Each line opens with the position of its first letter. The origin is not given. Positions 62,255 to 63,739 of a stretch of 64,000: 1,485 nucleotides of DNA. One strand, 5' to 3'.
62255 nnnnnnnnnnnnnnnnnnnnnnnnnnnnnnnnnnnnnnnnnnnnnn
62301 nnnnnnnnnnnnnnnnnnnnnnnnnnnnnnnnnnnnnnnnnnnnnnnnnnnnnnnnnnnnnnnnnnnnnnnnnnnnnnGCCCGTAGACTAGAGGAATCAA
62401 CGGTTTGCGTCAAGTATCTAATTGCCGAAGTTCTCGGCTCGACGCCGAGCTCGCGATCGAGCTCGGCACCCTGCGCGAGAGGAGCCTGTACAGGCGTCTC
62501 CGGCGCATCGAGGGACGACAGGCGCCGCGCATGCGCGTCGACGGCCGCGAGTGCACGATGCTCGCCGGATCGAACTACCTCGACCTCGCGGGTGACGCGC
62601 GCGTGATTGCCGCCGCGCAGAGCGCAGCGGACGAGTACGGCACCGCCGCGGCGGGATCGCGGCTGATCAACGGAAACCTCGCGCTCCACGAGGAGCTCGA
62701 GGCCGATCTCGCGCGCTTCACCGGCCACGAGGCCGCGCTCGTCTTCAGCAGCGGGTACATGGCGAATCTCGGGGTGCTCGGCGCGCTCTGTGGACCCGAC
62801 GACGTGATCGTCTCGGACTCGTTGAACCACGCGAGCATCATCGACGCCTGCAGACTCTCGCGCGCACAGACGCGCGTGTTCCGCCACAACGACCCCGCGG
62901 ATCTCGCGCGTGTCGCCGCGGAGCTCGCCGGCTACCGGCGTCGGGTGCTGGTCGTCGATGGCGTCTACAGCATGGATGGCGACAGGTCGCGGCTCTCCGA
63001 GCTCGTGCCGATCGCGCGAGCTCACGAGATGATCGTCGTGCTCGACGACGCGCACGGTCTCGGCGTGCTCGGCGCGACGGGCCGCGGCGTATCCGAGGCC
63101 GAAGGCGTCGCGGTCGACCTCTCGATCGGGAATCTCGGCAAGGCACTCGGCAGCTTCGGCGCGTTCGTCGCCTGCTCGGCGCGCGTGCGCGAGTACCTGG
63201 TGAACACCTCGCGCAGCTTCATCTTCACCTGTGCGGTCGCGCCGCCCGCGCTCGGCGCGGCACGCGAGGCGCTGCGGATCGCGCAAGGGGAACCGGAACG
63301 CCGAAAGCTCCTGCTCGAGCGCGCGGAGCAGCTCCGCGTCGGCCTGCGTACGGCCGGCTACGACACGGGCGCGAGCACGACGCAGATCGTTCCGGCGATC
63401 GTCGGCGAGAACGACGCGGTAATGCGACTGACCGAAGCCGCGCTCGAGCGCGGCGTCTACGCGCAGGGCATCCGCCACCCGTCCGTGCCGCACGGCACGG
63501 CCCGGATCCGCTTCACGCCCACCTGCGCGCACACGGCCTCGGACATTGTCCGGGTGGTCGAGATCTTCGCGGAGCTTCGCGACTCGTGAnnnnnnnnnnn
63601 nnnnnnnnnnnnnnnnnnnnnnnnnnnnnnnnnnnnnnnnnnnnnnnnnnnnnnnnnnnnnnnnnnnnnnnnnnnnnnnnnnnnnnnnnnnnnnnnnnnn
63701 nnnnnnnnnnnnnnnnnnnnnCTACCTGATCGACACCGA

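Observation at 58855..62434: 3.56-kb IS1595-family element with cargo, with intact ends and an 8-bp target duplication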

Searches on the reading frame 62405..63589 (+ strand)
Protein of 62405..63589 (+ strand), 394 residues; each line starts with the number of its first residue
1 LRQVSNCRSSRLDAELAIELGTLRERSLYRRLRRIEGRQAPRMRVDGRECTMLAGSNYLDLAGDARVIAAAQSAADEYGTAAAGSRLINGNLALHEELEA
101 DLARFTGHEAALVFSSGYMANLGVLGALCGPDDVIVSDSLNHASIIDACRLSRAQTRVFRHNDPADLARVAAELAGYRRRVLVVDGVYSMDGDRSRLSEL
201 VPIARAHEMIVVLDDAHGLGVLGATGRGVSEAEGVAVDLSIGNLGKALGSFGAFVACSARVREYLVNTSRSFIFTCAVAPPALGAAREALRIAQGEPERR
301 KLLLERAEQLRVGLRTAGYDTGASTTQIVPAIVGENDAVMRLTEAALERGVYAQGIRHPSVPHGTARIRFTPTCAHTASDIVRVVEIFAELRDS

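Call 10: search_protein_families(library=ncbifam, proteins=[window:62405-63589:+], max_evalue=0.01)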
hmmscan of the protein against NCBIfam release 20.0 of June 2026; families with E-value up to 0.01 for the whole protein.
window:62405-63589:+ (394 aa): 15 families
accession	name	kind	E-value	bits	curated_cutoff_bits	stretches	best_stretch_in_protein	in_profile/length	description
TIGR00858.1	bioF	equivalog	2.8e-121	404.7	426.45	1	28-387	1-363/365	8-amino-7-oxononanoate synthase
TIGR01825.1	gly_Cac_T_rel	subfamily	7.6e-109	363.9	535.4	1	19-390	4-377/385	BioF/Kbl family PLP-dependent acyltransferase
NF005394.0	PRK06939.1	equivalog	9e-105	350.6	460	1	12-392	5-391/397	glycine C-acetyltransferase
NF047600.1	SerpalmtaseCFB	equivalog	2.2e-94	316.3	640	1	22-389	17-386/395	serine palmitoyltransferase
NF047599.1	SerpalmtaseBetaP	equivalog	2.7e-93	312.8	500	1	44-392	39-390/394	serine palmitoyltransferase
TIGR01822.1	2am3keto_CoA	equivalog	7.1e-87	291.9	493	1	14-390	3-385/393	glycine C-acetyltransferase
TIGR01821.1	5aminolev_synth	equivalog_domain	1.8e-77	260.9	338.55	1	33-390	27-392/402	5-aminolevulinate synthase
NF047603.1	SerpalmtaseAlphaP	equivalog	1.3e-72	244.7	670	1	45-389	42-390/399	serine palmitoyltransferase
NF005526.0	PRK07179.1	equivalog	1.7e-55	188.3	428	1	48-393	54-397/407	alpha-hydroxyketone-type quorum-sensing autoinducer synthase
NF004608.1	PRK05937.1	equivalog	1.7e-33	115.9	399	1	81-304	42-270/366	8-amino-7-oxononanoate synthase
NF005697.0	PRK07505.1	subfamily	5.1e-33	114.3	342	1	41-393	41-400/405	hypothetical protein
NF004650.0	PRK05994.1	equivalog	0.0019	17.1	667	1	70-216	40-186/427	O-acetylhomoserine aminocarboxypropyltransferase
NF004627.0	PRK05968.1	subfamily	0.0026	16.7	508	1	96-216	66-185/389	hypothetical protein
NF005695.0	PRK07503.1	equivalog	0.0032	16.2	666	1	85-258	60-223/403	methionine gamma-lyase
TIGR02539.1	SepCysS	equivalog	0.0054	15.8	365.25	1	97-162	55-120/370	O-phospho-L-seryl-tRNA:Cys-tRNA synthase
